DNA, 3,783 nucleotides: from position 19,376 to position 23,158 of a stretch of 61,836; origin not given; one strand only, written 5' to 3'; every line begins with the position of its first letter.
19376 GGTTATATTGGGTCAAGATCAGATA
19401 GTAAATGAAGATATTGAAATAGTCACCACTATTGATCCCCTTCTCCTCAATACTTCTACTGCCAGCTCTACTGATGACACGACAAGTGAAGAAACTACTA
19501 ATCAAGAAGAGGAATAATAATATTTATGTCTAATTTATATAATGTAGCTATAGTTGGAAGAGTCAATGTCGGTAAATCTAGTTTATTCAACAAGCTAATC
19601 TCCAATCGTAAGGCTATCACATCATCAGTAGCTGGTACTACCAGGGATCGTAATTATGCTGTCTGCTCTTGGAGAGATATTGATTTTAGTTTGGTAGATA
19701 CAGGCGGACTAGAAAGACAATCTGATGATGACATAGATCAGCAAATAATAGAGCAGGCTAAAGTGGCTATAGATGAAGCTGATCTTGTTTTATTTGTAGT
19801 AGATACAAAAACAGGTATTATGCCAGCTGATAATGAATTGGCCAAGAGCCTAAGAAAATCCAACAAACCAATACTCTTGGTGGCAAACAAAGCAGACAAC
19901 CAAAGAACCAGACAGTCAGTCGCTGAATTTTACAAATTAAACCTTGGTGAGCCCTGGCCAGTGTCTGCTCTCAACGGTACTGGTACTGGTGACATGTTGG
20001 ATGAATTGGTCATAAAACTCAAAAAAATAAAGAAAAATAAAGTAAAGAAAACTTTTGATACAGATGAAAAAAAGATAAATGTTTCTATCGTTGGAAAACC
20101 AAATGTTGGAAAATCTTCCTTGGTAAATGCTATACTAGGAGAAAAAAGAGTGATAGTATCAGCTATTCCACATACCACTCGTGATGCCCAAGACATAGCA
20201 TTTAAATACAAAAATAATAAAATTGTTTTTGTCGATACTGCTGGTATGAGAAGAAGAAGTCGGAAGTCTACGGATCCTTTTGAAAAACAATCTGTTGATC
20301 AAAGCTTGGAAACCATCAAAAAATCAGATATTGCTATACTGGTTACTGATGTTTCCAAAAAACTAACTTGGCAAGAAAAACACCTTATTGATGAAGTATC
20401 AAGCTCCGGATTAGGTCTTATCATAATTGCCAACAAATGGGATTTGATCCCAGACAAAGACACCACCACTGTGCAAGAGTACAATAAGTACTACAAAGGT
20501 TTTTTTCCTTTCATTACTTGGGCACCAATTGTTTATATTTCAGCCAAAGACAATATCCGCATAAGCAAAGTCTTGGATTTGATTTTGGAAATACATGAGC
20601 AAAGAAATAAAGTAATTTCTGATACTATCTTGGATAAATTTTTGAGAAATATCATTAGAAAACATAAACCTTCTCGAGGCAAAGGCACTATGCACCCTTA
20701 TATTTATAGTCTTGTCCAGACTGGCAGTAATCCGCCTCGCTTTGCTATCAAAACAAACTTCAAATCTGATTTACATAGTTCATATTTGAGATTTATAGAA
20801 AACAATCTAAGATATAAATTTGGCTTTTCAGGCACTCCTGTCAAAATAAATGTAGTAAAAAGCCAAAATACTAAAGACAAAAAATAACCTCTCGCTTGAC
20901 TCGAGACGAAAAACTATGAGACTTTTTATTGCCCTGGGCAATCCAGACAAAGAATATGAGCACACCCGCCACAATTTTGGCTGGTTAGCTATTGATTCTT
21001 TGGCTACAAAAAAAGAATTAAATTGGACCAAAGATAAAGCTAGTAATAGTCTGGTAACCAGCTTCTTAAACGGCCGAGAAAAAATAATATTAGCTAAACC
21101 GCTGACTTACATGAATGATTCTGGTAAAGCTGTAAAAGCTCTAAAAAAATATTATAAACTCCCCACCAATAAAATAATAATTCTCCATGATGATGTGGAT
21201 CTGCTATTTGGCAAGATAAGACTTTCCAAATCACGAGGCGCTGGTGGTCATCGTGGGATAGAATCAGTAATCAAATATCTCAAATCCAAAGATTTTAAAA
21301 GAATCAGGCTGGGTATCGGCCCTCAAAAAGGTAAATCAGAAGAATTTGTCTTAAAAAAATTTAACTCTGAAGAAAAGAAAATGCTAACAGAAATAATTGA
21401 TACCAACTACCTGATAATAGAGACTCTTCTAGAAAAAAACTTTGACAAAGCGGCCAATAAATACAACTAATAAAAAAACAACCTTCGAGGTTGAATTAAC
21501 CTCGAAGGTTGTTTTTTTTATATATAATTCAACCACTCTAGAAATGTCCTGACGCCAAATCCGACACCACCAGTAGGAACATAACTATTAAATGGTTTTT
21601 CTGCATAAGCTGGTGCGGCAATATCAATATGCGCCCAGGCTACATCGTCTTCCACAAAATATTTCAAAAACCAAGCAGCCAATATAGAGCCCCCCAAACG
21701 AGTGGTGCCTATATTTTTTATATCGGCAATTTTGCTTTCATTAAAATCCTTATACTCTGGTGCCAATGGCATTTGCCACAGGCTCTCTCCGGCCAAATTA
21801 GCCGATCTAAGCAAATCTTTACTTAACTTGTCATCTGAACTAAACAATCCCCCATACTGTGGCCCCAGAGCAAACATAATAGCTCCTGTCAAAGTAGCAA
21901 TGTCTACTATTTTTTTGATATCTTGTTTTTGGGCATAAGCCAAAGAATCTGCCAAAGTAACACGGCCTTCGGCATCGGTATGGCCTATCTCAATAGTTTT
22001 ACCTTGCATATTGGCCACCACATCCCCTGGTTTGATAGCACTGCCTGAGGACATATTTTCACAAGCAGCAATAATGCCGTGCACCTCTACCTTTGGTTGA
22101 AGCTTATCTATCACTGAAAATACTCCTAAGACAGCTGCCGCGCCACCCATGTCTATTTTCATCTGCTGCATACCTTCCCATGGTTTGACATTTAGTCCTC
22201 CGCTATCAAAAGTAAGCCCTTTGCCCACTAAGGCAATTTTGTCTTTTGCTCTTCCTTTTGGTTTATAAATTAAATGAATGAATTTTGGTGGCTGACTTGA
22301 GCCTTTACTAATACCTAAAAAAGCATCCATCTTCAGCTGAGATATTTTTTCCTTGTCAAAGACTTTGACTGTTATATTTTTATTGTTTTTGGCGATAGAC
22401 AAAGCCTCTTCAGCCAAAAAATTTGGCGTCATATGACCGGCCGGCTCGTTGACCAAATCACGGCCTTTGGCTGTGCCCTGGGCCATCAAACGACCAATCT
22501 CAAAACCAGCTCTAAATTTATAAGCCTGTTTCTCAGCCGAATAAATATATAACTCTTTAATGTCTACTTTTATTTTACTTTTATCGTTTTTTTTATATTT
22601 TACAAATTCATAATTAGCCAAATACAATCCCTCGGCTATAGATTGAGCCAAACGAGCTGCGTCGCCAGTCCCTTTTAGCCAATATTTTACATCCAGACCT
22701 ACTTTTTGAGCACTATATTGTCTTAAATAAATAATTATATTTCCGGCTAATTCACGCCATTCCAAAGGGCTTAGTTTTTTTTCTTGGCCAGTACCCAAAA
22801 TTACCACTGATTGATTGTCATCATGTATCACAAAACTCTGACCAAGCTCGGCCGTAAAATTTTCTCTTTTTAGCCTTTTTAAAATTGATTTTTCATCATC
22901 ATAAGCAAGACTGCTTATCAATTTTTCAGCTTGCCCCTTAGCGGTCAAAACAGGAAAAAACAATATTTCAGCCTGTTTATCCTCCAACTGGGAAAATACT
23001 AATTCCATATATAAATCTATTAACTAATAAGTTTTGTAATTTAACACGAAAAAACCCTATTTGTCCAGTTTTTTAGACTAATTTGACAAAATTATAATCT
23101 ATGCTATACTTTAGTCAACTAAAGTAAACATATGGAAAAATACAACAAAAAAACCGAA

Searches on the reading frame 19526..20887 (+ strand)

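Call 12: search_protein_families(library=pfam, proteins=[window:19526-20887:+], max_evalue=0.001)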
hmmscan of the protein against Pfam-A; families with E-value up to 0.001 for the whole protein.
window:19526-20887:+ (453 aa): 15 families
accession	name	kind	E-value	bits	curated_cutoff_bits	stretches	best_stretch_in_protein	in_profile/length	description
PF01926.29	MMR_HSR1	-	8.5e-57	190.6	21.9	2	6-122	1-113/113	50S ribosome-binding GTPase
PF00009.33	GTP_EFTU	-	1.8e-25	90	26.5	2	3-162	2-183/188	Elongation factor Tu GTP binding domain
PF02421.24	FeoB_N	-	6.5e-23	81.4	27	2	6-139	2-131/156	Ferrous iron transport protein B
PF00350.29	Dynamin_N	-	5.8e-18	65.9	27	1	44-122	93-167/168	Dynamin family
PF14714.11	KH_dom-like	-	1.5e-17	64.1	27.3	1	365-442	3-79/81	KH-domain-like of EngA bacterial GTPase enzymes, C-terminal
PF04548.22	AIG1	-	1.6e-16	60.7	27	2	185-292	2-108/212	AIG1 family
PF00071.28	Ras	-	9.6e-13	48.5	21.6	2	7-130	2-121/162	Ras family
PF08477.19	Roc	-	1.1e-09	39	27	1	7-124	2-119/119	Ras of Complex, Roc, domain of DAPkinase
PF03193.22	RsgA_GTPase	-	1.9e-09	38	30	0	163-242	87-169/174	RsgA GTPase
PF09439.16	SRPRB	-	3.1e-07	30.4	25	1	6-94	5-82/178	Signal recognition particle receptor beta subunit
PF00005.33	ABC_tran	-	7.7e-05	23.8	25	0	185-266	13-94/137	ABC transporter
PF00910.28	RNA_helicase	-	0.00039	21.3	21.5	0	187-247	2-65/105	RNA helicase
PF20693.3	YobI-ATPase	-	0.00043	20.4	27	0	175-377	7-199/363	YobI-like P-loop NTPase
PF01637.24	ATPase_2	-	0.00069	19.9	33.2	0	8-46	24-62/225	ATPase domain predominantly from Archaea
PF13555.12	AAA_29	-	0.00075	19.6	27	0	175-203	15-42/61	P-loop containing region of AAA domain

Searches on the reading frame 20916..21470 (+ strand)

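Call 12: search_protein_families(library=pfam, proteins=[window:20916-21470:+], max_evalue=0.001)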
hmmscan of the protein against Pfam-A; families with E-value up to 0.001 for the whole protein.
window:20916-21470:+ (184 aa): 1 family
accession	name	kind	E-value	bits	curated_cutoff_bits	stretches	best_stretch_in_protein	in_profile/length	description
PF01195.25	Pept_tRNA_hydro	-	5.1e-59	199.6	27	1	3-184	1-183/183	Peptidyl-tRNA hydrolase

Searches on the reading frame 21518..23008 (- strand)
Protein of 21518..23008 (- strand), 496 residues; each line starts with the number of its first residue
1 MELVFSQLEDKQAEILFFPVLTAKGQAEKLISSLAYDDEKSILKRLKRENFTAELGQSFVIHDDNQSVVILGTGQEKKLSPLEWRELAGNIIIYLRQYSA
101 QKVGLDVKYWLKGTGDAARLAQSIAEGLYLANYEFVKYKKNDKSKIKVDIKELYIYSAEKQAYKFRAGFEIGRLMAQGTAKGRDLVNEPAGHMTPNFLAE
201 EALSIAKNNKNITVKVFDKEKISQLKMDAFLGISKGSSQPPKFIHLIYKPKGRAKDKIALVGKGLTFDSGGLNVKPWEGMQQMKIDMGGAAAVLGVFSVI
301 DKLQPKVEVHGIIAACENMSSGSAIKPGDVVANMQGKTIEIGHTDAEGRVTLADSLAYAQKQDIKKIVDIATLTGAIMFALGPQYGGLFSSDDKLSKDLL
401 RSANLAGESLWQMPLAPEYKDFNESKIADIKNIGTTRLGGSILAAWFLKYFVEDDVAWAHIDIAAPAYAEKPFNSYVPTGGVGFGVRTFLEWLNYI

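Call 12: search_protein_families(library=pfam, proteins=[window:21518-23008:-], max_evalue=0.001)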
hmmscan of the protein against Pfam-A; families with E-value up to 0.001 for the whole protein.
window:21518-23008:- (496 aa): 2 families
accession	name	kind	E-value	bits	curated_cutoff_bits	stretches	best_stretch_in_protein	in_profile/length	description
PF00883.26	Peptidase_M17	-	1e-116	390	25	1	183-489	4-309/310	Cytosol aminopeptidase family, catalytic domain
PF02789.23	Peptidase_M17_N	-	2.2e-14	53.9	23.4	1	40-141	23-128/129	Cytosol aminopeptidase family, N-terminal domain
